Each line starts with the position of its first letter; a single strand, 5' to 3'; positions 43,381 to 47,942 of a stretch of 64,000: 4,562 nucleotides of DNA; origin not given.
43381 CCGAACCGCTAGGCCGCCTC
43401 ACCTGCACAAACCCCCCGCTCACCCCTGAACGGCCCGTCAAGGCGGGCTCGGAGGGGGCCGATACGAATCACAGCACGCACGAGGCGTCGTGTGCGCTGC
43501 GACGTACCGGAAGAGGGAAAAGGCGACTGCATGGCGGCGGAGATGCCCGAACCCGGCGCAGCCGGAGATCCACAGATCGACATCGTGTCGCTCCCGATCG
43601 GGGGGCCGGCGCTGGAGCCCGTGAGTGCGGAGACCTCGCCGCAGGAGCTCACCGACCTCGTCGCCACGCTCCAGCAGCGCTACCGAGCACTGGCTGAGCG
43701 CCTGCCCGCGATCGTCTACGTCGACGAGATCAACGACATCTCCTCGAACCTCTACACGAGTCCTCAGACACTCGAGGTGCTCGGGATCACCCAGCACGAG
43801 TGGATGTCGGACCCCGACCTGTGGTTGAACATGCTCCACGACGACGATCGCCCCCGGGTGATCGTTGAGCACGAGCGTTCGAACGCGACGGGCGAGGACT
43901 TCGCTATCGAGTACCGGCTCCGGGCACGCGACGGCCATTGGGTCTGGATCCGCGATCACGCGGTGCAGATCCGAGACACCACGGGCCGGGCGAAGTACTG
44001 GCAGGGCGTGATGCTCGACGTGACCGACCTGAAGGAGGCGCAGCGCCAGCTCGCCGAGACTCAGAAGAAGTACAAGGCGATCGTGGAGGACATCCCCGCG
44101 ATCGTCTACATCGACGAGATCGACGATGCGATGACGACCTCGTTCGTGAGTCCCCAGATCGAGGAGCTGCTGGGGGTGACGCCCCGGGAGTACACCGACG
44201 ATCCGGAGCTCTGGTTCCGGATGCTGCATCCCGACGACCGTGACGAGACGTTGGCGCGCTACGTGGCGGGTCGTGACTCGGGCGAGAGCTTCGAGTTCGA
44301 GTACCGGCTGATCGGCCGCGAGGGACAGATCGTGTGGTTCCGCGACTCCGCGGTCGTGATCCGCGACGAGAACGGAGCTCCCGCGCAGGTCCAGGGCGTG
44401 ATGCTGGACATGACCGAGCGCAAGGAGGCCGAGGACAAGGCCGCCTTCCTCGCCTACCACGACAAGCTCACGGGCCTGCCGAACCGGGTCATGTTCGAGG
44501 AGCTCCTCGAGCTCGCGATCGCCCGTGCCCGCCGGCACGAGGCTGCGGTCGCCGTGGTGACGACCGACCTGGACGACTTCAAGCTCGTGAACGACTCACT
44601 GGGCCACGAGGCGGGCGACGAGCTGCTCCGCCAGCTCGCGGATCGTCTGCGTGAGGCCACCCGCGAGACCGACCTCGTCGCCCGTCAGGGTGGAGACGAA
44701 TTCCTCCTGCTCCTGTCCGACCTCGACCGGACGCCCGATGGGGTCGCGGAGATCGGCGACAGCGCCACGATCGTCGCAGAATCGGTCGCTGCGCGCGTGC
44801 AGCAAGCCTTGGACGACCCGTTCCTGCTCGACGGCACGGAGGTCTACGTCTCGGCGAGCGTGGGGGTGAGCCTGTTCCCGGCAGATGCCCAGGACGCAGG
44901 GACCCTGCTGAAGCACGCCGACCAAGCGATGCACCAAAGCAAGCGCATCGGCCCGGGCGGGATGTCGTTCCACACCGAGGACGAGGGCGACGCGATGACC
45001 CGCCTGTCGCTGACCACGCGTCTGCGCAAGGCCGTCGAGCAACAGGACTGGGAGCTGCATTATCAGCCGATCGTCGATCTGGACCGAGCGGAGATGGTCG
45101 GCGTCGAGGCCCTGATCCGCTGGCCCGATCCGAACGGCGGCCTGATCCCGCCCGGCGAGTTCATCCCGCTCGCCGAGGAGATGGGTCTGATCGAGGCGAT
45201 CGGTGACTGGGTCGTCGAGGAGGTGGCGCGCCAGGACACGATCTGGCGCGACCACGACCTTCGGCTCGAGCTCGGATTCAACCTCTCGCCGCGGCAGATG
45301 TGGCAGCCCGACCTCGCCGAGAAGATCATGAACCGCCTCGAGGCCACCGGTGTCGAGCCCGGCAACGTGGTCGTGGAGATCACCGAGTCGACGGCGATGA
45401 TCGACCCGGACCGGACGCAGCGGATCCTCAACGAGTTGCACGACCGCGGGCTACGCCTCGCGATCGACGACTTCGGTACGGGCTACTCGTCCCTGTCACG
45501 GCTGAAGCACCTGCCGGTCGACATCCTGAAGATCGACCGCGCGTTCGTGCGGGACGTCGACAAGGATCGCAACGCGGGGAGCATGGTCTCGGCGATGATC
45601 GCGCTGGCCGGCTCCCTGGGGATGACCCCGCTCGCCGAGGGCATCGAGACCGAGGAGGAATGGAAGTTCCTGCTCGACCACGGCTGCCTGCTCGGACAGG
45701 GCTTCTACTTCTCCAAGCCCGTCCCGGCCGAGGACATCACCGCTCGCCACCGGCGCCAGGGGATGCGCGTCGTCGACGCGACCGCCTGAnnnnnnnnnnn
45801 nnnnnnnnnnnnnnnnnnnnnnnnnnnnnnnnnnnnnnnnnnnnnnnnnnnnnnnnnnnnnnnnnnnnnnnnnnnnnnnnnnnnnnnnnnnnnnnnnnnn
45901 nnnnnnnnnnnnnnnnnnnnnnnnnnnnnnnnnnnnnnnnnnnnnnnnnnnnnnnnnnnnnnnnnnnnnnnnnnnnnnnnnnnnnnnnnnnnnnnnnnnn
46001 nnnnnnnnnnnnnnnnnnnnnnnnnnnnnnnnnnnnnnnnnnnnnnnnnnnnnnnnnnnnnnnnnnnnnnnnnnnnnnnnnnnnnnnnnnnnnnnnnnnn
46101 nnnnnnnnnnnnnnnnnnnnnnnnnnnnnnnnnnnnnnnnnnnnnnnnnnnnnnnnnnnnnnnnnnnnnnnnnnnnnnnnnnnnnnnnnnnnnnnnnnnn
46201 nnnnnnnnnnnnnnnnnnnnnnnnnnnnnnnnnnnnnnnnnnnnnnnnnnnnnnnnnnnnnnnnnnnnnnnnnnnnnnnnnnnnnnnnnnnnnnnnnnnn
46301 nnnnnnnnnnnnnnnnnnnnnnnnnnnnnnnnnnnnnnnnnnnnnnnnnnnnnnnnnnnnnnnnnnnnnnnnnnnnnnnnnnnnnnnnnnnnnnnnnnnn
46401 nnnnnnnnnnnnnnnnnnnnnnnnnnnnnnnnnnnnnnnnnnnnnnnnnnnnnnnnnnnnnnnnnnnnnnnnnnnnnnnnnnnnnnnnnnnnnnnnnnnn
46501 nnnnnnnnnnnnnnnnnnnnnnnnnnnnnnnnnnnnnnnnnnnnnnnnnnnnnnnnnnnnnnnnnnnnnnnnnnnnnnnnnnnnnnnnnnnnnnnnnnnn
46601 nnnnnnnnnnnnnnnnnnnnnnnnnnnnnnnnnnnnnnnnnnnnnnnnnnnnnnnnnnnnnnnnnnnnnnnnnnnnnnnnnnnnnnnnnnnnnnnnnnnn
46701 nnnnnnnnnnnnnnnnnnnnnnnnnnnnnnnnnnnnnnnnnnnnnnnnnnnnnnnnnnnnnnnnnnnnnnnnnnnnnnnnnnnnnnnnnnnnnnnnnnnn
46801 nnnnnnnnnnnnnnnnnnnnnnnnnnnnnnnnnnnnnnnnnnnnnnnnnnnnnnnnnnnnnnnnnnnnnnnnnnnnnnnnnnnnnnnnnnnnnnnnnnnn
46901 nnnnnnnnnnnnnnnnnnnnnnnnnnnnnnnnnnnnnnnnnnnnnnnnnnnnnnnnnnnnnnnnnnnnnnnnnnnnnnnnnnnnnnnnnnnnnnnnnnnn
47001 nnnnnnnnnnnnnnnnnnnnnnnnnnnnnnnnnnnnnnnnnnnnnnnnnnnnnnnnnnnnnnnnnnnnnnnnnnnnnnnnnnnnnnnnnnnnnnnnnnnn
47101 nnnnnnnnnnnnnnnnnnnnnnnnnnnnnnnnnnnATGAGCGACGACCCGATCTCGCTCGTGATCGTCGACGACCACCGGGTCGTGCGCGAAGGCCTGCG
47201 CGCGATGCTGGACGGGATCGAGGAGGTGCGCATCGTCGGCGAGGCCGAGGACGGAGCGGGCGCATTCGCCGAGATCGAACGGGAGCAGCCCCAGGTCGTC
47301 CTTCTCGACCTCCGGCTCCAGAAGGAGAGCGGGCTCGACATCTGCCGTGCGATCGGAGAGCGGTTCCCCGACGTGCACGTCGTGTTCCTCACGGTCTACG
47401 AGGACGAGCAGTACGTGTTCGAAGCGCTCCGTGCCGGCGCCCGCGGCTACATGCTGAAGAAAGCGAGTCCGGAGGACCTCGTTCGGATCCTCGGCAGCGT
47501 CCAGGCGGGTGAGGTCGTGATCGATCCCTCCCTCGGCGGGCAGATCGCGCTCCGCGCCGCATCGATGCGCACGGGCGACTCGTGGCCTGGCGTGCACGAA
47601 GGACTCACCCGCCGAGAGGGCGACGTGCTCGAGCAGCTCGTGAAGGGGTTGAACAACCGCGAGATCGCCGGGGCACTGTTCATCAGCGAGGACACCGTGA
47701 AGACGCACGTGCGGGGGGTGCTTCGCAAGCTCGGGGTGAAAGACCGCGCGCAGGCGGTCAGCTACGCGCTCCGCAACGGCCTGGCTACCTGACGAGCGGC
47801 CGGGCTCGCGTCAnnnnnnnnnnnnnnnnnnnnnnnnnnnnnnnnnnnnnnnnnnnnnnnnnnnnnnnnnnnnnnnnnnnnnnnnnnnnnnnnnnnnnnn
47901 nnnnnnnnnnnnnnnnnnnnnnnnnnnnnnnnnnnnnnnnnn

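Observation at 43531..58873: Two paralogous PAS-GGDEF-EAL proteins on opposite strands, one with a degenerate GGDEF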

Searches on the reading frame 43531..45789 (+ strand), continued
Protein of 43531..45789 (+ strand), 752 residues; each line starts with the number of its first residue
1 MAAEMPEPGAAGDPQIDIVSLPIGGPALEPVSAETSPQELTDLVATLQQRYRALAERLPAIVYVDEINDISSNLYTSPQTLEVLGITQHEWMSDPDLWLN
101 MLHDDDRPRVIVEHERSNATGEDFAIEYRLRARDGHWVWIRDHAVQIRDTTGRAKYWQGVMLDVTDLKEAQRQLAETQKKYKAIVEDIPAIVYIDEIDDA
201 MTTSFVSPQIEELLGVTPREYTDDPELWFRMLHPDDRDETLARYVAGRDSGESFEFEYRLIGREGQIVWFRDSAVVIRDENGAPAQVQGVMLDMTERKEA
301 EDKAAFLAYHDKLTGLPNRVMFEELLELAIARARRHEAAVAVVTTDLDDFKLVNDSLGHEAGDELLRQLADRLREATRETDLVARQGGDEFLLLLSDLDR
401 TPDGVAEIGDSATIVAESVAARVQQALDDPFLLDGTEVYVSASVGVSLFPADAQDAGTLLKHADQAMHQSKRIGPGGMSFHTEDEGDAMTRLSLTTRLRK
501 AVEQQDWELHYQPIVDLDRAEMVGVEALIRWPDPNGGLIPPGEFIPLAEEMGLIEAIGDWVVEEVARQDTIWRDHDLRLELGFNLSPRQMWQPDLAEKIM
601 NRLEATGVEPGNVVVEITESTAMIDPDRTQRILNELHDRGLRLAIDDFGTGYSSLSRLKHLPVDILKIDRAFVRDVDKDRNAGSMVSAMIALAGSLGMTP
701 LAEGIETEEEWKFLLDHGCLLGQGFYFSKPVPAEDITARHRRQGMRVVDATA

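Call 50: search_protein_families(library=ncbifam, proteins=[window:43531-45789:+], max_evalue=0.00001)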
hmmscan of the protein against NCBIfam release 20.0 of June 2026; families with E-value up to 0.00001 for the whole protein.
window:43531-45789:+ (752 aa): 32 families (the best 25 are shown)
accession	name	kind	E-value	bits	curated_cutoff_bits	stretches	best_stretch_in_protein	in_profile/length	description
NF045675.1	PhdiestaseDibA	equivalog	1.3e-140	469.7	980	1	265-737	160-622/623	phosphodiesterase DibA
NF053781.1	cdiGMPphdstlr2612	equivalog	3.7e-132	442.3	1600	3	308-737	840-1262/1268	Tlr1612 family c-di-GMP phosphodiesterase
NF007474.0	PRK10060.1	equivalog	7.9e-112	374.6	782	1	249-741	178-655/663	cyclic di-GMP phosphodiesterase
NF008467.0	PRK11359.1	equivalog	4e-97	326.1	857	1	296-737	364-789/800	oxygen-sensing cyclic-di-GMP phosphodiesterase DosP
NF007298.0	PRK09776.1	equivalog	9e-94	315.2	1135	3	305-735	681-1101/1111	diguanylate cyclase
NF052458.1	PhdiestGepA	equivalog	8.3e-88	295.5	1200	1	340-736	451-837/840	phosphodiesterase GepA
NF008807.1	PRK11829.1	equivalog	6.8e-76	255.8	733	1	311-741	245-663/670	biofilm formation regulator HmsP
NF007839.0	PRK10551.1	equivalog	2e-49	168.6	461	1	496-740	266-510/518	cyclic di-GMP phosphodiesterase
NF045673.1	c-di-GMPRcptLapD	equivalog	3.6e-43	147.8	1020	1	301-732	229-646/647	cyclic di-GMP receptor LapD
NF052596.1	RR_EAL_PvrR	equivalog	9.1e-43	146.4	580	1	493-743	142-392/398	response regulator cyclic di-GMP phosphodiesterase PvrR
NF007423.1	PRK09966.1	equivalog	6.7e-42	143.7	325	1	302-471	233-390/390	diguanylate cyclase DgcN/YfiN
TIGR00254.1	GGDEF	domain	1.1e-38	132.6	37.4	1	306-476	3-162/168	diguanylate cyclase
NF007135.0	PRK09581.1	equivalog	2.4e-32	112.4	474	1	303-474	287-448/457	PleD family two-component system response regulator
NF038266.1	diguan_SiaD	equivalog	2.8e-32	112.1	290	1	304-474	90-248/252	biofilm regulation diguanylate cyclase SiaD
NF008281.1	PRK11059.1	equivalog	2.9e-31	108.4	663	1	308-732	221-631/633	RNase E specificity factor CsrD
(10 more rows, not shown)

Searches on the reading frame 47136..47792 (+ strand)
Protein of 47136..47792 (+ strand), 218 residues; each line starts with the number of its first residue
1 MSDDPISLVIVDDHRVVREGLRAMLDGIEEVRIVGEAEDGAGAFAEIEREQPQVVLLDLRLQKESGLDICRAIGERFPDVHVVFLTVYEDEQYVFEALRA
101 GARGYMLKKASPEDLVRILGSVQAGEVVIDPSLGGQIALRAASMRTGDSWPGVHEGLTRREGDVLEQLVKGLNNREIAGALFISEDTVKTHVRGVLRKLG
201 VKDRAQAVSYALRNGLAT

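Call 40: search_protein_families(library=pfam, proteins=[window:47136-47792:+], max_evalue=0.001)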
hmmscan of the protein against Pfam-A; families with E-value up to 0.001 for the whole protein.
window:47136-47792:+ (218 aa): 2 families
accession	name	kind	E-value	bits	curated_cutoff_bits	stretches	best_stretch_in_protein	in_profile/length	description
PF00072.30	Response_reg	-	2.4e-26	92.5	30.2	1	9-118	2-109/111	Response regulator receiver domain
PF00196.25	GerE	-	4e-20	71.6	23.5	1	157-211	3-57/57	Bacterial regulatory proteins, luxR family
